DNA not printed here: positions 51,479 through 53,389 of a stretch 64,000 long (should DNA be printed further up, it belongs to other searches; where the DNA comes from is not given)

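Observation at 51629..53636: Unusual helicase-loading module next to dnaB: DnaD-like protein plus a double-AAA+ DnaC/DnaI-like loader with a degenerate first Walker A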

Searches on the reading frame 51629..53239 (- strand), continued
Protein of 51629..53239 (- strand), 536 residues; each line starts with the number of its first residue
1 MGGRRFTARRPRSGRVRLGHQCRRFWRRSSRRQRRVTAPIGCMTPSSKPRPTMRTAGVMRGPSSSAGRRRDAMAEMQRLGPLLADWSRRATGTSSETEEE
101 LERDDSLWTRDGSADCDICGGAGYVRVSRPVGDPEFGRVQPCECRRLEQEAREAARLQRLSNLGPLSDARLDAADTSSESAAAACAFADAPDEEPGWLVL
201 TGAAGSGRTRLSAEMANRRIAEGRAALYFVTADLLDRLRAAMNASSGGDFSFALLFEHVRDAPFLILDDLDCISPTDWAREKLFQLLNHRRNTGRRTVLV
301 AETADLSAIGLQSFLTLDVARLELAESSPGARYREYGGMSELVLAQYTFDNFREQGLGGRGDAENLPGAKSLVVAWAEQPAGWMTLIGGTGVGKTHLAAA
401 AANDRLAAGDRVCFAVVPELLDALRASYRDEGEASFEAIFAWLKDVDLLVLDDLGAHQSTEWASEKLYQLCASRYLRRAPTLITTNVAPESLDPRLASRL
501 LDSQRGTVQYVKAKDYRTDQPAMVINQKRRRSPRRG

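Call 5: find_homologous_proteins(query=window:51629-53023:-)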
Query window:51629-53023:- (464 aa): 4008 proteins with E <= 0.001 among 8000 candidates; the best 120 are listed.
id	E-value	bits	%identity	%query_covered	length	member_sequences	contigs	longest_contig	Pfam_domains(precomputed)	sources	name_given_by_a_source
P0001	0.0e+0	1028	100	100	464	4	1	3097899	PF01695.24,PF00308.25,PF00004.36,PF13401.13,PF13191.13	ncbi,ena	-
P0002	1.4e-258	877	85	98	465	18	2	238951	PF01695.24,PF00308.25,PF24883.3,PF00004.36,PF13401.13,PF13191.13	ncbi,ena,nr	ncbi:MAG: ATP-binding protein [Chloroflexi bacterium]|nr:ATP-binding protein [Chloroflexota bacteriu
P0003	1.6e-253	860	82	100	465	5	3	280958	PF01695.24,PF00308.25,PF00004.36,PF13401.13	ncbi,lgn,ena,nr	ncbi:MAG: ATP-binding protein [Chloroflexota bacterium]|nr:ATP-binding protein [Chloroflexota bacter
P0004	1.0e-252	857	82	98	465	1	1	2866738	PF01695.24,PF00308.25,PF00004.36,PF13401.13,PF07728.21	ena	-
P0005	1.1e-251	854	84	96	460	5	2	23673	PF01695.24,PF00308.25,PF00004.36,PF13401.13,PF00931.29,PF13191.13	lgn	-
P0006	3.2e-249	846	81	98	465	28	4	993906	PF01695.24,PF00308.25,PF00004.36,PF13401.13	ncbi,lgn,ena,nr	ncbi:MAG: ATP-binding protein [Chloroflexi bacterium]|nr:ATP-binding protein [Chloroflexota bacteriu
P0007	5.6e-245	832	80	98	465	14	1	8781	PF01695.24,PF00308.25,PF24883.3,PF00004.36,PF13401.13,PF13191.13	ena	-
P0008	7.6e-245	831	81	98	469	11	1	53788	PF01695.24,PF00308.25,PF24883.3,PF00004.36,PF13401.13,PF13191.13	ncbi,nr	ncbi:MAG: ATP-binding protein [Chloroflexi bacterium]|nr:ATP-binding protein [Chloroflexota bacteriu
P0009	9.9e-245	831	80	98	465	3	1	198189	PF01695.24,PF00308.25,PF24883.3,PF00004.36,PF13401.13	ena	-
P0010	4.0e-244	829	84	95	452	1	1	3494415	PF01695.24,PF00308.25,PF24883.3,PF00004.36,PF13401.13,PF07728.21,PF20720.4,PF13191.13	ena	-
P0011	7.6e-244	828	81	98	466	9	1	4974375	PF01695.24,PF00308.25,PF00004.36,PF13401.13,PF13191.13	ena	-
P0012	3.8e-243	826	82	98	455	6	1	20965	PF01695.24,PF00308.25,PF24883.3,PF00004.36,PF13401.13,PF07728.21,PF20720.4,PF13191.13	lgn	-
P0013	3.9e-242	822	81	96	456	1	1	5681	PF01695.24,PF00308.25,PF24883.3,PF00004.36,PF13401.13,PF13191.13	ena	-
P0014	8.2e-241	818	82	94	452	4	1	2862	PF01695.24,PF00308.25,PF24883.3,PF00004.36,PF13401.13,PF13191.13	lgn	-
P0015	7.5e-240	815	82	94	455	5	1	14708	PF01695.24,PF00308.25,PF00004.36,PF13401.13,PF13191.13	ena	-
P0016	8.4e-240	815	81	96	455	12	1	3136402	PF01695.24,PF00308.25,PF00004.36,PF13401.13,PF07728.21,PF13191.13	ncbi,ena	-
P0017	3.2e-235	800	83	92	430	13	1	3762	PF01695.24,PF00308.25,PF24883.3,PF00004.36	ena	-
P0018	3.6e-235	799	85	90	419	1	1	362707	PF01695.24,PF00308.25,PF24883.3,PF00004.36,PF13401.13,PF20720.4,PF00931.29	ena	-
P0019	1.9e-234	797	87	87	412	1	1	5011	PF01695.24,PF00308.25,PF24883.3,PF00004.36,PF13401.13,PF07728.21,PF13191.13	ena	-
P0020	7.0e-230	782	86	87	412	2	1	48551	PF01695.24,PF00308.25,PF00004.36,PF13401.13,PF13191.13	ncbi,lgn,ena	-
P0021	1.5e-227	774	84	87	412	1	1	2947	PF01695.24,PF00308.25,PF00004.36,PF07728.21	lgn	-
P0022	5.5e-223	759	84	86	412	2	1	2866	PF01695.24,PF00308.25,PF24883.3,PF00004.36,PF13401.13,PF07728.21,PF13191.13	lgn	-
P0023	3.7e-222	756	79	91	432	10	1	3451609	PF01695.24,PF00308.25,PF00004.36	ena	-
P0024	2.0e-221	754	83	87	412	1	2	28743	PF01695.24,PF00308.25,PF24883.3,PF00004.36,PF13401.13,PF13191.13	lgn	-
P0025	4.9e-217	740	76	92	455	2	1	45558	PF01695.24,PF00308.25,PF24883.3,PF00004.36,PF13401.13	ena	-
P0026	3.9e-215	733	78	91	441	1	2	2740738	PF01695.24,PF00308.25,PF00004.36,PF13401.13,PF07728.21,PF13191.13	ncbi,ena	-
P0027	1.2e-214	732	81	88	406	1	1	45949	PF01695.24,PF00308.25,PF24883.3,PF00004.36,PF13401.13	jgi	jgi:DNA replication protein DnaC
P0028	7.4e-209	713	73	96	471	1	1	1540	PF01695.24,PF00308.25,PF24883.3,PF00004.36,PF13401.13,PF07728.21,PF20720.4,PF13191.13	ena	-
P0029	1.1e-208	712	78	89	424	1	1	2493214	PF01695.24,PF00308.25,PF00004.36,PF13401.13,PF07728.21,PF13191.13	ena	-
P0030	2.5e-204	698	69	100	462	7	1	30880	PF01695.24,PF00308.25,PF24883.3,PF00004.36,PF13401.13,PF13191.13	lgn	-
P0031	7.1e-204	696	79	88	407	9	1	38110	PF01695.24,PF00308.25,PF24883.3,PF00004.36,PF13401.13,PF13191.13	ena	-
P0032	3.0e-203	694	71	94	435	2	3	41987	PF01695.24,PF00308.25,PF24883.3,PF00004.36,PF13401.13,PF07728.21,PF20720.4,PF13191.13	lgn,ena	-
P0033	8.5e-203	693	71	96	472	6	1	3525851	PF01695.24,PF00308.25,PF24883.3,PF00004.36,PF13401.13,PF07728.21,PF20720.4,PF13191.13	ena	-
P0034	1.2e-200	686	70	92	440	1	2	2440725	PF01695.24,PF00308.25,PF24883.3,PF00004.36,PF13401.13,PF07728.21,PF20720.4,PF13191.13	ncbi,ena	-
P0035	1.1e-199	682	67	100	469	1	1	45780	PF01695.24,PF00308.25,PF24883.3,PF00004.36,PF13401.13,PF07728.21,PF00931.29,PF13191.13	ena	-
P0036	6.7e-195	667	84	76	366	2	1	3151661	PF01695.24,PF00308.25,PF00004.36,PF13401.13,PF07728.21,PF13191.13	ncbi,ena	-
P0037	1.8e-193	662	67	98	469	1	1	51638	PF01695.24,PF00308.25,PF24883.3,PF00004.36,PF13401.13,PF07728.21,PF13191.13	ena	-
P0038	7.8e-192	657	80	82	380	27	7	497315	PF01695.24,PF00308.25,PF24883.3,PF00004.36,PF13401.13,PF00931.29,PF13191.13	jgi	-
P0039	1.5e-191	656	79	80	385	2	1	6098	PF01695.24,PF00308.25,PF24883.3,PF00004.36,PF13401.13,PF13191.13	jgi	-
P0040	2.4e-190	652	85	72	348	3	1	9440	PF01695.24,PF00308.25,PF24883.3,PF00004.36,PF13401.13,PF00931.29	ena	-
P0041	2.0e-186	639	82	75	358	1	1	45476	PF01695.24,PF00308.25,PF00004.36,PF07728.21,PF13191.13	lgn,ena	-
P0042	4.9e-184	631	64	96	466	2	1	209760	PF01695.24,PF00308.25,PF24883.3,PF00004.36,PF13191.13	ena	-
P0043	8.3e-177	607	86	67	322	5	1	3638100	PF01695.24,PF00308.25,PF00004.36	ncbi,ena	-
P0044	4.1e-175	601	70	84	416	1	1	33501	PF01695.24,PF00308.25,PF24883.3,PF00004.36,PF13401.13,PF20720.4,PF13191.13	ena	-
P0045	4.5e-175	601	67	88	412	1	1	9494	PF01695.24,PF00308.25,PF24883.3,PF00004.36,PF13401.13,PF07728.21,PF20720.4,PF00931.29,PF13191.13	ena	-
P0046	3.0e-173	595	69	87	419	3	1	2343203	PF01695.24,PF00308.25,PF24883.3,PF00004.36,PF13401.13,PF07728.21,PF20720.4,PF13191.13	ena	-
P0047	1.6e-172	593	61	96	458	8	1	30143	PF01695.24,PF00308.25,PF24883.3,PF00004.36,PF13401.13,PF07728.21,PF20720.4,PF13191.13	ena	-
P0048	5.6e-172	591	84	67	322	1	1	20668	PF01695.24,PF00308.25,PF00004.36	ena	-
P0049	1.3e-169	583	88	62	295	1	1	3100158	PF01695.24,PF00308.25,PF00004.36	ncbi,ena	-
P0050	1.7e-165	570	59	96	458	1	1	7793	PF01695.24,PF00308.25,PF24883.3,PF00004.36,PF13401.13,PF07728.21,PF20720.4,PF13191.13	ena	-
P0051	3.0e-165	569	60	95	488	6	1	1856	PF01695.24,PF00308.25,PF24883.3,PF00004.36,PF13401.13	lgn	-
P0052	5.7e-162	558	60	95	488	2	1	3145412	PF01695.24,PF00308.25,PF00004.36,PF13401.13,PF07728.21,PF13191.13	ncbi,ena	-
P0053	9.4e-161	554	67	82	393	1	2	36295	PF01695.24,PF00308.25,PF24883.3,PF00004.36,PF13401.13,PF07728.21,PF20720.4,PF13191.13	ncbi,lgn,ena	-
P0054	3.5e-160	552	60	95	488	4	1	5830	PF01695.24,PF00308.25,PF24883.3,PF00004.36,PF13401.13,PF07728.21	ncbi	-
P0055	6.1e-160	551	60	95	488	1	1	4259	PF01695.24,PF00308.25,PF00004.36,PF13401.13,PF07728.21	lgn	-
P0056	3.6e-153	529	81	63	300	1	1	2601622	PF01695.24,PF00308.25,PF00004.36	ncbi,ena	-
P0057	7.0e-135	469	55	94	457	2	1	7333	PF13604.13,PF13671.13,PF00004.36,PF13401.13,PF07728.21,PF04851.22,PF13191.13,PF01695.24,PF00308.25,PF24883.3,PF13521.13,PF20720.4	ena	-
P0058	8.8e-132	459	53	93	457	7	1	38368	PF01695.24,PF00308.25,PF13604.13,PF24883.3,PF00004.36,PF13401.13,PF07728.21,PF20720.4,PF13191.13,PF02562.23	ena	-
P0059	1.9e-129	451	52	93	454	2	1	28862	PF01695.24,PF00308.25,PF13604.13,PF24883.3,PF00004.36,PF13401.13,PF07728.21,PF04851.22,PF20720.4,PF13191.13,PF02562.23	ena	-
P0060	3.6e-128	447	52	93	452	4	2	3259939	PF01695.24,PF00308.25,PF13604.13,PF24883.3,PF00004.36,PF13401.13,PF07728.21,PF20720.4,PF13191.13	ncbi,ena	-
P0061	2.3e-126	441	51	93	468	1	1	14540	PF01695.24,PF00308.25,PF13604.13,PF24883.3,PF00004.36,PF13401.13,PF07728.21,PF04851.22,PF20720.4,PF13191.13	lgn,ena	-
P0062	1.6e-125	438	52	92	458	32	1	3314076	PF01695.24,PF00308.25,PF00004.36,PF13401.13,PF07728.21,PF20720.4,PF13191.13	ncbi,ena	-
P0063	1.2e-124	435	52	93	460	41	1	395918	PF01695.24,PF00308.25,PF13604.13,PF24883.3,PF00004.36,PF13401.13,PF07728.21,PF04851.22,PF20720.4,PF13191.13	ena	-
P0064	4.2e-122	427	51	93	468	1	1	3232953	PF13604.13,PF13245.13,PF13671.13,PF00004.36,PF13401.13,PF07728.21,PF04851.22,PF13191.13,PF02562.23,PF01695.24,PF00308.25,PF24883.3,PF20720.4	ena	-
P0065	1.1e-119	419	52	91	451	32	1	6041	PF01695.24,PF00308.25,PF00004.36,PF07728.21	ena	-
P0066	9.4e-118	412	50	87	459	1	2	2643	PF01695.24,PF00308.25,PF00004.36,PF13401.13,PF07728.21,PF20720.4,PF13191.13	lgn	-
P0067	1.5e-117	412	53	88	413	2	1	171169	PF01695.24,PF00308.25,PF00004.36,PF13401.13,PF07728.21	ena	-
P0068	7.4e-117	409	51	91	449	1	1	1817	PF01695.24,PF00308.25,PF24883.3,PF00004.36,PF13401.13,PF07728.21,PF20720.4,PF13191.13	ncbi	-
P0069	9.9e-117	409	52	93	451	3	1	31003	PF01695.24,PF00308.25,PF00004.36,PF07728.21,PF13191.13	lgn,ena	-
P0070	3.3e-116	407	55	84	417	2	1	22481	PF01695.24,PF00308.25,PF24883.3,PF00004.36,PF13401.13,PF07728.21,PF04851.22,PF20720.4,PF13191.13,PF02562.23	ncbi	-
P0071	7.0e-115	403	51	87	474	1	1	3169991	PF01695.24,PF00308.25,PF00004.36,PF07728.21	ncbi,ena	-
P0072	7.6e-115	403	50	93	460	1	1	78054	PF01695.24,PF00308.25,PF00004.36,PF13401.13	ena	-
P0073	2.3e-114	401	51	87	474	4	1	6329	PF01695.24,PF00308.25,PF00004.36,PF07728.21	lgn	-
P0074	1.3e-112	395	50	88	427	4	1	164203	PF13604.13,PF13671.13,PF00004.36,PF13401.13,PF05496.19,PF07728.21,PF04851.22,PF00931.29,PF13191.13,PF02562.23,PF06414.19,PF01695.24,PF00308.25,PF24883.3,PF00005.34,PF05729.19,PF00910.29,PF20720.4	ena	-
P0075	1.7e-112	395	50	89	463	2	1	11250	PF01695.24,PF00308.25,PF07728.21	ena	-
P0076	1.9e-112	395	51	88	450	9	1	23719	PF01695.24,PF00308.25,PF00004.36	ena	-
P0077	3.9e-112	394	50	89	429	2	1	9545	PF01695.24,PF00308.25,PF24883.3,PF00004.36,PF13401.13,PF07728.21,PF04851.22,PF20720.4,PF00931.29,PF13191.13,PF02562.23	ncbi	-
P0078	9.9e-112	393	48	96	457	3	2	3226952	PF01695.24,PF00308.25,PF00004.36,PF13401.13,PF07728.21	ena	-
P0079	1.4e-111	392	47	89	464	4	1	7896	PF01695.24,PF00308.25,PF24883.3,PF00004.36,PF13401.13,PF07728.21,PF04851.22,PF20720.4,PF13191.13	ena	-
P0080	1.7e-111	392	52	88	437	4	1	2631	PF01695.24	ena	-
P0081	2.2e-110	388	51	85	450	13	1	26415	PF01695.24,PF00308.25,PF00004.36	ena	-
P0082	7.5e-110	386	50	89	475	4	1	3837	PF01695.24,PF00308.25,PF00004.36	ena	-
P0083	1.5e-109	385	47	90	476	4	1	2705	PF13671.13,PF00004.36,PF13401.13,PF07728.21,PF00931.29,PF13191.13,PF01695.24,PF00308.25,PF24883.3,PF00005.34,PF00910.29,PF13481.13,PF20720.4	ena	-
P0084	1.8e-109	385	48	95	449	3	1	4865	PF01695.24,PF00308.25,PF00004.36,PF13401.13,PF07728.21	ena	-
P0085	2.0e-109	385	48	95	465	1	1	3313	PF01695.24,PF00308.25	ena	-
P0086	3.6e-109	384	49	89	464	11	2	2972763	PF01695.24,PF00308.25,PF24883.3,PF00004.36,PF13401.13,PF07728.21,PF04851.22,PF20720.4,PF00931.29,PF13191.13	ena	-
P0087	1.6e-108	382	48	92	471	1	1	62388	PF01695.24,PF00308.25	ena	-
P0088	6.7e-108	380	48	89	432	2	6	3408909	PF01695.24,PF00308.25,PF24883.3,PF13671.13,PF00004.36,PF13401.13,PF20720.4,PF13191.13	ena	-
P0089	6.8e-108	380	47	99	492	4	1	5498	PF01695.24,PF00308.25,PF00004.36,PF13401.13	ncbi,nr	ncbi:MAG TPA: ATP-binding protein [Dehalococcoidia bacterium]|nr:ATP-binding protein [Dehalococcoidi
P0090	1.1e-107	379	51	88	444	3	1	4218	PF01695.24,PF00308.25,PF00004.36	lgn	-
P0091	1.1e-107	379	51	88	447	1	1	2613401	PF01695.24,PF00308.25,PF00004.36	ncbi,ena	-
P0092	1.7e-107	379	53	85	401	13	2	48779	PF01695.24,PF00308.25,PF00004.36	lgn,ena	-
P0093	1.8e-107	378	44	99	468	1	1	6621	PF13604.13,PF00004.36,PF13401.13,PF07728.21,PF04851.22,PF00931.29,PF13191.13,PF02562.23,PF01695.24,PF00308.25,PF24883.3,PF05729.19,PF00910.29,PF20720.4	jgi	jgi:DNA replication protein DnaC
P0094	3.3e-107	378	48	89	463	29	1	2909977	PF13173.13,PF06068.20,PF13604.13,PF13671.13,PF00004.36,PF13401.13,PF07728.21,PF04851.22,PF00931.29,PF13191.13,PF02562.23,PF01695.24,PF00308.25,PF24883.3,PF00005.34,PF05729.19,PF13521.13,PF00910.29,PF20720.4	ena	-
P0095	7.5e-107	376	50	90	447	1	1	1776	PF01695.24,PF00308.25,PF00004.36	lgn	-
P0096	3.5e-106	374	47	98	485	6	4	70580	PF01695.24,PF00308.25,PF00004.36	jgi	jgi:DNA replication protein DnaC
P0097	6.3e-106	373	47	95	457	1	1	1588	PF01695.24,PF00308.25,PF00005.34,PF05729.19,PF13671.13,PF00910.29,PF00004.36,PF13401.13,PF07728.21,PF20720.4,PF13191.13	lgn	-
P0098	1.8e-104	369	51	87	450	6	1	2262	PF01695.24,PF00308.25,PF00004.36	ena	-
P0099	4.1e-104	367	51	81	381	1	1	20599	PF01695.24,PF00308.25,PF24883.3,PF00004.36,PF13401.13,PF07728.21,PF20720.4,PF13191.13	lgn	-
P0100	8.0e-104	366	47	87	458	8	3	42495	PF13604.13,PF00004.36,PF13401.13,PF13238.13,PF07728.21,PF04851.22,PF13191.13,PF02562.23,PF01695.24,PF00308.25,PF24883.3,PF20720.4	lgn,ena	-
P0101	3.7e-103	364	48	85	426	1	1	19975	PF13173.13,PF00270.36,PF13604.13,PF13671.13,PF00004.36,PF13401.13,PF13238.13,PF05496.19,PF07728.21,PF04851.22,PF00931.29,PF13191.13,PF02562.23,PF01695.24,PF00308.25,PF24883.3,PF05729.19,PF13521.13,PF00910.29,PF09848.16,PF20720.4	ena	-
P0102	2.4e-102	362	48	84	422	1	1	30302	PF01695.24,PF00308.25,PF00005.34,PF13671.13,PF00910.29,PF00004.36,PF13401.13,PF20720.4,PF13191.13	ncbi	-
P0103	2.5e-101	358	40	86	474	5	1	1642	PF01695.24,PF00308.25,PF00004.36,PF20720.4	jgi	-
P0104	3.9e-101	358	48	87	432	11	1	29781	PF01695.24,PF00308.25,PF00158.33,PF05729.19,PF02367.24,PF00004.36,PF13401.13,PF10662.16,PF04851.22,PF20720.4,PF13191.13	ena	-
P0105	4.2e-101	357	46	94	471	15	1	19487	PF13173.13,PF00004.36,PF13401.13,PF05496.19,PF01637.25,PF07728.21,PF04851.22,PF13191.13,PF01695.24,PF00308.25,PF00158.33,PF24883.3,PF05729.19,PF00910.29,PF20720.4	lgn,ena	-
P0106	4.7e-101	357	49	87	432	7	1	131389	PF01695.24,PF00308.25,PF02367.24,PF00004.36,PF13401.13,PF20720.4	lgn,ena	-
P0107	7.2e-101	357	47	87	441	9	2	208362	PF01695.24,PF00308.25,PF00004.36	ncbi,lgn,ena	-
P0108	1.2e-100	356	45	98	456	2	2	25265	PF01695.24,PF00308.25,PF05729.19,PF00910.29,PF00004.36,PF13401.13,PF04851.22,PF20720.4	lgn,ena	-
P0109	2.5e-100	355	48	85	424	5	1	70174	PF01695.24,PF00308.25,PF24883.3,PF00005.34,PF00910.29,PF00004.36,PF13401.13,PF20720.4,PF13191.13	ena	-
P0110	4.4e-100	354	47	86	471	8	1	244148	PF01695.24,PF00308.25,PF00004.36,PF13401.13,PF07728.21,PF04851.22,PF20720.4,PF13191.13,PF02562.23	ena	-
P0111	6.8e-100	354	45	89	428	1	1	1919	PF13173.13,PF13604.13,PF00004.36,PF13401.13,PF13238.13,PF07728.21,PF13191.13,PF02562.23,PF01695.24,PF00308.25,PF24883.3,PF20720.4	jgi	jgi:DNA replication protein DnaC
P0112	1.1e-99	353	47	87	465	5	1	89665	PF01695.24,PF00308.25,PF24883.3,PF02367.24,PF00910.29,PF00004.36,PF13401.13,PF04851.22,PF20720.4,PF13191.13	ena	-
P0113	7.3e-99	350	47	87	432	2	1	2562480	PF01695.24,PF00308.25,PF00004.36,PF13401.13,PF04851.22,PF20720.4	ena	-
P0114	1.5e-98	349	47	88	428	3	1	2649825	PF13173.13,PF13604.13,PF13671.13,PF00004.36,PF13401.13,PF13238.13,PF07728.21,PF04851.22,PF00931.29,PF13191.13,PF02562.23,PF01695.24,PF00308.25,PF24883.3,PF00005.34,PF05729.19,PF13521.13,PF00910.29,PF20720.4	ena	-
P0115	3.0e-98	348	46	87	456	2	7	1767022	PF01695.24,PF00308.25,PF05729.19,PF00910.29,PF00004.36,PF13401.13,PF20720.4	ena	-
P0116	1.1e-97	346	45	87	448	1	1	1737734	PF13173.13,PF06745.20,PF13604.13,PF13671.13,PF00004.36,PF13401.13,PF13238.13,PF05496.19,PF07728.21,PF00931.29,PF13191.13,PF01695.24,PF00308.25,PF24883.3,PF00005.34,PF05729.19,PF20720.4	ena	-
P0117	1.4e-97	346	45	90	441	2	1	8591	PF01695.24,PF00308.25,PF00004.36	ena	-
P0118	2.1e-97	345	46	87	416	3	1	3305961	PF01443.25,PF13604.13,PF13671.13,PF00004.36,PF13401.13,PF05496.19,PF07728.21,PF04851.22,PF00931.29,PF13191.13,PF01695.24,PF00308.25,PF24883.3,PF00005.34,PF05729.19,PF20720.4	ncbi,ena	-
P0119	8.4e-97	343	47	84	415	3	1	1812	PF13604.13,PF13671.13,PF00004.36,PF13401.13,PF01637.25,PF04851.22,PF00931.29,PF13191.13,PF02562.23,PF01695.24,PF00308.25,PF00158.33,PF24883.3,PF00005.34,PF05729.19,PF13521.13,PF00910.29,PF20720.4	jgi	jgi:DNA replication protein DnaC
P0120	1.1e-95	340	45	87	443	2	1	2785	PF06745.20,PF13604.13,PF00004.36,PF13401.13,PF05496.19,PF01637.25,PF07728.21,PF00931.29,PF13191.13,PF01695.24,PF00308.25,PF00158.33,PF24883.3,PF05729.19,PF00910.29,PF20720.4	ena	-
